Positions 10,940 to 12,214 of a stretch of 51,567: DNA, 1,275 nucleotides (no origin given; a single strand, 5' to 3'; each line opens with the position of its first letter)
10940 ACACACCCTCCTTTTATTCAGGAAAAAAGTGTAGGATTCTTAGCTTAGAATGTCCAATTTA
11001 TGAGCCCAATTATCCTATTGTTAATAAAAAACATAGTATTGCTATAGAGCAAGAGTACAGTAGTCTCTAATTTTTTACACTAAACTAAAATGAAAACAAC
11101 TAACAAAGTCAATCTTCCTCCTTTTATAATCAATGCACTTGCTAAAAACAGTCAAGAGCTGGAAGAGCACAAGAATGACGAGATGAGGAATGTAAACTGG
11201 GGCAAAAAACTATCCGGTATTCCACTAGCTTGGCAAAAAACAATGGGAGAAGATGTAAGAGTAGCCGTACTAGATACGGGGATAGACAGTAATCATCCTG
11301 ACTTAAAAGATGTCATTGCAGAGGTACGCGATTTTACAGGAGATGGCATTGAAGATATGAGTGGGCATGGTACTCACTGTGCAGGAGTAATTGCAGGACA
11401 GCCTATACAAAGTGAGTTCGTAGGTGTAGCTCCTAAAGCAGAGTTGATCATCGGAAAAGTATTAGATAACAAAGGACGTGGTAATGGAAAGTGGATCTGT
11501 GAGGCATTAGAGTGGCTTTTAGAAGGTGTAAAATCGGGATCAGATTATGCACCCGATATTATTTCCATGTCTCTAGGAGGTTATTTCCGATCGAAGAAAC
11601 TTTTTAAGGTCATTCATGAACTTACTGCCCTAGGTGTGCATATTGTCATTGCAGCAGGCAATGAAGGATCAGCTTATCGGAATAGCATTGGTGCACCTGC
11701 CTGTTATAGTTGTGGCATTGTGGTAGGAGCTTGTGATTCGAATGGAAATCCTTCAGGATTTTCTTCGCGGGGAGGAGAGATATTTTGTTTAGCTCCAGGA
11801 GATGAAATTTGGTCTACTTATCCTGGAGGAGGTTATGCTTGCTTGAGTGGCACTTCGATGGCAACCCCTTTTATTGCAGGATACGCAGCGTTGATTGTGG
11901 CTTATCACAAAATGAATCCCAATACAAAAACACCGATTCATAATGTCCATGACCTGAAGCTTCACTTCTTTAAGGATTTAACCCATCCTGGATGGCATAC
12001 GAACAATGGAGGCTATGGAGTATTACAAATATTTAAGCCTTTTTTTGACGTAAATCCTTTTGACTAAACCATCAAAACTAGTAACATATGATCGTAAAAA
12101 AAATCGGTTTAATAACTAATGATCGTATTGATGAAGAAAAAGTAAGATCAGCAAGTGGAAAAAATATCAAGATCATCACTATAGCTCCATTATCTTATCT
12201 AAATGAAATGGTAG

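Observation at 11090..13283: Compact S8 protease / receiver-like coiled-coil / HNH nuclease operon: candidate undescribed conflict (defence or toxin) system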

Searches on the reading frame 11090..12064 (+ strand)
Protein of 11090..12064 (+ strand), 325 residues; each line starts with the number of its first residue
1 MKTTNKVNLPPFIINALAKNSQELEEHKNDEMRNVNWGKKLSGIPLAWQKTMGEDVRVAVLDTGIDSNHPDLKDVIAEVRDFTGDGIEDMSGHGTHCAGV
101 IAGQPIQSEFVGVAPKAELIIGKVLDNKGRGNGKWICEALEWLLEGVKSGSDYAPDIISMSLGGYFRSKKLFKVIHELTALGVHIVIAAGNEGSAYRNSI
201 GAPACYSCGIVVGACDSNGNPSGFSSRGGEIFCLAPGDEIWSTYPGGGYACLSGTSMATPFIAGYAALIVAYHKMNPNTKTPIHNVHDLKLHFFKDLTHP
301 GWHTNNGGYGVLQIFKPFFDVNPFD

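Call 3: search_protein_families(library=pfam, proteins=[window:11090-12064:+], max_evalue=1)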
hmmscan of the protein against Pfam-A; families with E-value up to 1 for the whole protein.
window:11090-12064:+ (325 aa): 1 family
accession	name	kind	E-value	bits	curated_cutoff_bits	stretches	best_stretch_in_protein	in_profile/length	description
PF00082.27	Peptidase_S8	-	6.4e-47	160.7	21.8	1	53-279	1-264/288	Subtilase family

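Call 4: search_protein_families(library=padloc, proteins=[window:11090-12064:+], max_evalue=1)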
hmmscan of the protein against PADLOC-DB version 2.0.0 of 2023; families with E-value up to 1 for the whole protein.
window:11090-12064:+ (325 aa): 4 families
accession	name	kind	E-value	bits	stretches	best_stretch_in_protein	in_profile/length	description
PDLC03014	subtilase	-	5.3e-27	93.3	1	23-270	149-356/391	-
PDLC02198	IetS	-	4.7e-10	36.1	1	44-163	242-363/795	-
PDLC02197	IetS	-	3.5e-08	30.2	2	50-192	253-396/749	-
PDLC02199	IetS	-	0.0013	14.9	1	48-103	308-360/826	-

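Call 5: search_protein_families(library=ncbifam, proteins=[window:11090-12064:+], max_evalue=1)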
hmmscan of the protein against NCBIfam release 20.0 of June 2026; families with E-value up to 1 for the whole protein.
window:11090-12064:+ (325 aa): 10 families
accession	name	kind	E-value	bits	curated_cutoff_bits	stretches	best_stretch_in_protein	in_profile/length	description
TIGR03921.1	T7SS_mycosin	equivalog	1.2e-46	159.4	278.75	1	47-275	6-249/353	type VII secretion-associated serine protease mycosin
NF033595.1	denti_PrtP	equivalog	8.5e-23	80.8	300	3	158-273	342-460/606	dentilisin complex serine proteinase subunit PrtP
NF040809.1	germ_prot_CspBA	exception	2.7e-15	55.1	1250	2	233-313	436-517/1099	bifunctional germination protease/germinant receptor pseudoprotease CspBA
TIGR03895.1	protease_PatA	subfamily_domain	3.1e-14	52.7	421.05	1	93-275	1-182/606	PatA/PatG family cyanobactin maturation protease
NF049966.1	QH_SP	equivalog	5.1e-11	42.4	165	1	57-274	1-196/219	subtilisin-like serine protease QhpE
NF040553.1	SGO_0316_fam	subfamily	5.4e-09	34.3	1400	2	236-270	674-708/1486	SGO_0316/SGO_0317 family LPXTG-anchored serine peptidase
NF051851.1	AtpSerPepEprS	equivalog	2.6e-08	32.4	1700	1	230-273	277-322/988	autotransporter serine peptidase EprS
NF040808.2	CspC_non_triad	exception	4.1e-08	32.1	675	2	80-194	156-279/556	bile acid germinant receptor pseudoprotease CspC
NF042956.1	IteS_antiphage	equivalog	0.00015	20.1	900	1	58-104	259-304/747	S8 family anti-phage peptidase IteS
NF041528.1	strep_LAETG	domain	0.016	15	30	1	254-271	6-23/35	LAETG motif-containing sortase-dependent surface protein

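Call 44: search_solved_structures(query=window:11090-12064:+, max_evalue=1e-10, show_alignments=2)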
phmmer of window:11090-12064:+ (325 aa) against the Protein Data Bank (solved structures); distinct sequences matched with E-value up to 1e-10: 148 (the best 60 are shown).
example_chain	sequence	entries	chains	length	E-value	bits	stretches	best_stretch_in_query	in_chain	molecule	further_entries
7xr8_A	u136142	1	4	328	2.4e-46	161.6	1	26-271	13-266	Major intracellular serine protease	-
3vyv_A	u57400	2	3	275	2.4e-45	158.3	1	46-278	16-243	Subtilisin NAT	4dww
5gl8_A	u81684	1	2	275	2.7e-45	158.1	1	46-278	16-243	Subtilisin NAT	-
1mee_A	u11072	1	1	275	3.5e-45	157.8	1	46-278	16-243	MESENTERICOPEPTIDASE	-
3qtl_A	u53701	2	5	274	3.6e-45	157.7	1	49-274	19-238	Subtilisin-like serin protease | KerA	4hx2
4gi3_A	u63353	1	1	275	3.6e-45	157.7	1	49-274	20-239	KerA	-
1c3l_A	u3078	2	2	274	4.3e-45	157.5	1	49-274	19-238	SUBTILISIN-CARLSBERG | Subtilisin Carlsberg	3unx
1af4_A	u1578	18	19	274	7.6e-45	156.6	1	49-274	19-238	SUBTILISIN CARLSBERG | SUBTILISIN CARLSBERG, TYPE VIII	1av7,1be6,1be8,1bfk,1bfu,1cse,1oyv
1yu6_A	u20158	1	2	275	7.6e-45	156.6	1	49-274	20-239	Subtilisin Carlsberg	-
1scn_E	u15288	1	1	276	7.8e-45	156.6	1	49-274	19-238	SUBTILISIN CARLSBERG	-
6o44_A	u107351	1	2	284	9e-45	156.4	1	46-278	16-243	Nattokinase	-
3whi_A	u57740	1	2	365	1.3e-44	155.9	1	46-278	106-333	Subtilisin E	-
1scj_A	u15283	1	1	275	1.9e-44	155.3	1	46-278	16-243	SUBTILISIN E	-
1sbh_A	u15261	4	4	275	2.7e-44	154.8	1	46-280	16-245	SUBTILISIN 8397+1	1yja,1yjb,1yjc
1sel_A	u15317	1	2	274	2.9e-44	154.7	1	49-274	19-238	SELENOSUBTILISIN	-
7y6m_C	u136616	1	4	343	5.5e-42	147.3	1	45-269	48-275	Intracellular serine protease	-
6f9m_A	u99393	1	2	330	2.3e-40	141.9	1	39-269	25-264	Serine protease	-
2x8j_A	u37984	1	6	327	1.7e-38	135.8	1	32-271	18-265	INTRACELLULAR SUBTILISIN PROTEASE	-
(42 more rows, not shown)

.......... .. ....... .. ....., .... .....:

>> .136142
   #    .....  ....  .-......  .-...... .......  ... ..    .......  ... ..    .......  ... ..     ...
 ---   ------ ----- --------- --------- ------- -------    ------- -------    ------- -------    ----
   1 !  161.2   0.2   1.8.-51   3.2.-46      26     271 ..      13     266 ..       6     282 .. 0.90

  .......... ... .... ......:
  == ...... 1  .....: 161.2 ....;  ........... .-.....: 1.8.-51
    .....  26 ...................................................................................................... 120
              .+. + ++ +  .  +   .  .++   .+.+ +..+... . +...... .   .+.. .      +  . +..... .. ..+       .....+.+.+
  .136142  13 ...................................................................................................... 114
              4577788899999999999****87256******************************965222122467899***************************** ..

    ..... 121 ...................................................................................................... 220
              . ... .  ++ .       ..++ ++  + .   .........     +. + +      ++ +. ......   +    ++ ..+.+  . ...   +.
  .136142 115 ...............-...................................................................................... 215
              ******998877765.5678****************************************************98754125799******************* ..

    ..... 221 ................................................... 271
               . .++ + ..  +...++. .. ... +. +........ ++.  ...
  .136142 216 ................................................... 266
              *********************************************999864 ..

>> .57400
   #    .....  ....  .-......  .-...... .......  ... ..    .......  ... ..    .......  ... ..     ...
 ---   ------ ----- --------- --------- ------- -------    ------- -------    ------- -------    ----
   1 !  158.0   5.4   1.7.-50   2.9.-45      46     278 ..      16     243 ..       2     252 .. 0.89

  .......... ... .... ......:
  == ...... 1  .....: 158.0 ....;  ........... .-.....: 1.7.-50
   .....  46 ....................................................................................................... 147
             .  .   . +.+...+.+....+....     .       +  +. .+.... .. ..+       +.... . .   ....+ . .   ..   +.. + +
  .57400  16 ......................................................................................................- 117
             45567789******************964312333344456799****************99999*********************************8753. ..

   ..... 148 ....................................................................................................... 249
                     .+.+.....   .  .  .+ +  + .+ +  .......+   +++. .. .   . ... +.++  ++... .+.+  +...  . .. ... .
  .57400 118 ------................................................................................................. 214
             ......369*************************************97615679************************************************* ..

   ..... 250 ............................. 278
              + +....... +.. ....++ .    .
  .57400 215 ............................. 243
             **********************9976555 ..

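Call 55: find_related_loci(query=A2, collection=metagenome_contigs, flank=6000)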
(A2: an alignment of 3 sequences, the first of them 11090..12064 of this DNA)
Query A2 (325 aa) in metagenome_contigs; peptide patterns used: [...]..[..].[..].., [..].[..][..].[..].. (x = any residue, [..] = any of these).
146 stretches matched a pattern; 8 encode a relative of the query (tblastn E <= 1e-3); 8 distinct loci.
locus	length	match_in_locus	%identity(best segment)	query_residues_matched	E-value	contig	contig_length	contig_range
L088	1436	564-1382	40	35-316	3e-51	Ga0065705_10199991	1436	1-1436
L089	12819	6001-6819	40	35-316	2e-48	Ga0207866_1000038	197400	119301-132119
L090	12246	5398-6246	37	33-318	2e-47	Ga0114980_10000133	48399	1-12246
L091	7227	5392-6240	37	33-318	1e-47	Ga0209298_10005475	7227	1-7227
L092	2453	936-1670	36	30-289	2e-43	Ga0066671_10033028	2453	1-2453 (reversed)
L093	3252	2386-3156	34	28-271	9e-24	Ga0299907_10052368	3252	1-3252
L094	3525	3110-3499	44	37-163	3e-20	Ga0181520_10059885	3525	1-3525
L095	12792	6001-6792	29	47-307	4e-14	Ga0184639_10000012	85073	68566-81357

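Call 58: search_protein_families(library=pfam, proteins=[L090:3397-4860:+, L090:4899-5324:+, L089:4640-5473:+, L089:6963-7475:+, L088:54-467:+, L092:41-904:+], max_evalue=0.01)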
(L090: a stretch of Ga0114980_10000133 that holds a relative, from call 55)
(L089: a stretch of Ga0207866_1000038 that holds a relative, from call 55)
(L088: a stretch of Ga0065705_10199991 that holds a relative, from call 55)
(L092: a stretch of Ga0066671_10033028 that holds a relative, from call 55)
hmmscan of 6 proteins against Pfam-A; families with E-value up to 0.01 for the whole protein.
L090:3397-4860:+ (488 aa): 19 families
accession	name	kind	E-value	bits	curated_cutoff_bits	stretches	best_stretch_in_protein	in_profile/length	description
PF07719.23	TPR_2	-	5.4e-19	67.1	27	1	74-105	3-34/34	Tetratricopeptide repeat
PF13431.12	TPR_17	-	1.7e-17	62.6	24.4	2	60-92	1-33/34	Tetratricopeptide repeat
PF00515.34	TPR_1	-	1.7e-15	56.5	27.8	1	76-105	5-34/34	Tetratricopeptide repeat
PF13181.12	TPR_8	-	1.2e-12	47.3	25.7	1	74-105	3-34/34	Tetratricopeptide repeat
PF14559.12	TPR_19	-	1.8e-11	44.7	25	1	15-72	2-59/68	Tetratricopeptide repeat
PF23914.1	TPR_CcmH_CycH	-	3.2e-10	40.5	42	1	100-200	44-146/158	Cytochrome c-type biogenesis protein H TPR domain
PF13414.12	TPR_11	-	3.3e-10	39.9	26.8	1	82-113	4-35/42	TPR repeat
PF13424.12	TPR_12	-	9.3e-10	39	30.1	1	141-187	3-57/77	Tetratricopeptide repeat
PF13428.12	TPR_14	-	1.1e-08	35.3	23.5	0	77-113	6-42/44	Tetratricopeptide repeat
PF13432.12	TPR_16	-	9.9e-07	29.5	32.7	1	58-106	17-65/65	Tetratricopeptide repeat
PF13174.12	TPR_6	-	8.5e-06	26.5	26.3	0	78-104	6-32/33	Tetratricopeptide repeat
PF12895.13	ANAPC3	-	1.1e-05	26.1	27.2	1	17-97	2-81/82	Anaphase-promoting complex, cyclosome, subunit 3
PF01075.23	Glyco_transf_9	-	1.6e-05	24.8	22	1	396-440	165-208/247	Glycosyltransferase family 9 (heptosyltransferase)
PF14853.12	Fis1_TPR_C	-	5.5e-05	23.7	25.3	0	15-53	12-50/53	Fis1 C-terminal tetratricopeptide repeat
PF24575.1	TPR_Slam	-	7.8e-05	23.5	35.2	1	136-194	41-100/104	Surface lipoprotein assembly modifier, N-terminal TPR repeats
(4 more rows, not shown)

L090:4899-5324:+ (142 aa): 0 families

L089:4640-5473:+ (278 aa): 1 family
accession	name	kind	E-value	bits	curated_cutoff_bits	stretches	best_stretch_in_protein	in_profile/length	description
PF12705.13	PDDEXK_1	-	1.6e-13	51.6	22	1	38-274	3-246/247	PD-(D/E)XK nuclease superfamily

L089:6963-7475:+ (171 aa): 0 families

L088:54-467:+ (138 aa): 2 families
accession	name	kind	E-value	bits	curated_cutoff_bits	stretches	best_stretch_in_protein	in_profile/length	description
PF00383.29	dCMP_cyt_deam_1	-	2.3e-26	92.1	25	1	4-114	2-100/102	Cytidine and deoxycytidylate deaminase zinc-binding region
PF14437.12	MafB19-deam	-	4.1e-16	59.6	27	1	4-118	2-103/142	MafB19-like deaminase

L092:41-904:+ (288 aa): 2 families
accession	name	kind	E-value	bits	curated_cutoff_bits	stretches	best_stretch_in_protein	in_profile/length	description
PF01145.31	Band_7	-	6.1e-16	59.4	23.6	1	32-233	3-175/176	SPFH domain / Band 7 family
PF13421.11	Band_7_1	-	0.0051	16.9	24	0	104-200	104-204/211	SPFH domain-Band 7 family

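Call 70: list_cluster_members(proteins=[window:11090-12064:+, window:12088-12708:+, window:12711-13280:+, window:7897-8586:-, window:15165-15836:-, window:13484-14536:+, window:33585-36206:-])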
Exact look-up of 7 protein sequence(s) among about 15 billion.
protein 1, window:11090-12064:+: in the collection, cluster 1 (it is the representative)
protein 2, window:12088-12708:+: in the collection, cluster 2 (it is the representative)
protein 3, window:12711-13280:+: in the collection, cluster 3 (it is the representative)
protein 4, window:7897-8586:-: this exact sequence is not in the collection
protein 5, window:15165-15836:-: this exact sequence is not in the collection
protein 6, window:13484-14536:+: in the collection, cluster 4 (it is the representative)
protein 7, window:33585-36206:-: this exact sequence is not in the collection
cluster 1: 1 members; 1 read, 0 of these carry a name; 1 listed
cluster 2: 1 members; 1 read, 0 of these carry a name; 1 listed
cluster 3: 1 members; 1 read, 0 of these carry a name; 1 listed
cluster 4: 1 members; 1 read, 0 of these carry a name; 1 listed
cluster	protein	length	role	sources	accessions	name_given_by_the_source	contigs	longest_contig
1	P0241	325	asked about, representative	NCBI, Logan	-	-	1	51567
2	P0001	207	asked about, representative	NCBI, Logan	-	-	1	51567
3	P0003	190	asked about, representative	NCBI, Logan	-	-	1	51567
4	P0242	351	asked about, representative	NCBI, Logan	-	-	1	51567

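Call 74: predict_structure(protein=window:11090-12064:+)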
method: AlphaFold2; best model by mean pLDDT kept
length: 325 residues; sequences in the alignment: 1
mean_pLDDT: 38.1   pTM: 0.38
mean pLDDT of the five models: 38.1, 33.5, 33.2, 32.9, 31.7
residues with pLDDT >= 90: 0; 70-90: 5; 50-70: 50; < 50: 270
segments of 3 or more residues with pLDDT < 50: 1-118, 124-131, 164-167, 189-325
pLDDT, mean of each block of 10 residues (from residue 1): 27 32 33 31 29 30 33 35 30 27 28 37 46 60 68 53 52 66 55 31 30 33 30 30 27 29 43 43 39 38 36 37 35
secondary structure, 60 per line:
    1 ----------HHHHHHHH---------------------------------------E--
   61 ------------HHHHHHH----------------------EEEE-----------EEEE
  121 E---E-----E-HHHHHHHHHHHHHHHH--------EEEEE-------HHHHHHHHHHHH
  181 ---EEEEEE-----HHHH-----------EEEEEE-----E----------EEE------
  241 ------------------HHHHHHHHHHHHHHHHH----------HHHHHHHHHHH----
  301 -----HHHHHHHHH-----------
elements in order: H11-18 H73-79 E102-105 E117-121 H133-148 E157-161 H169-180 E184-189 H195-198 E210-215 E232-234 H259-275 H286-296 H306-314
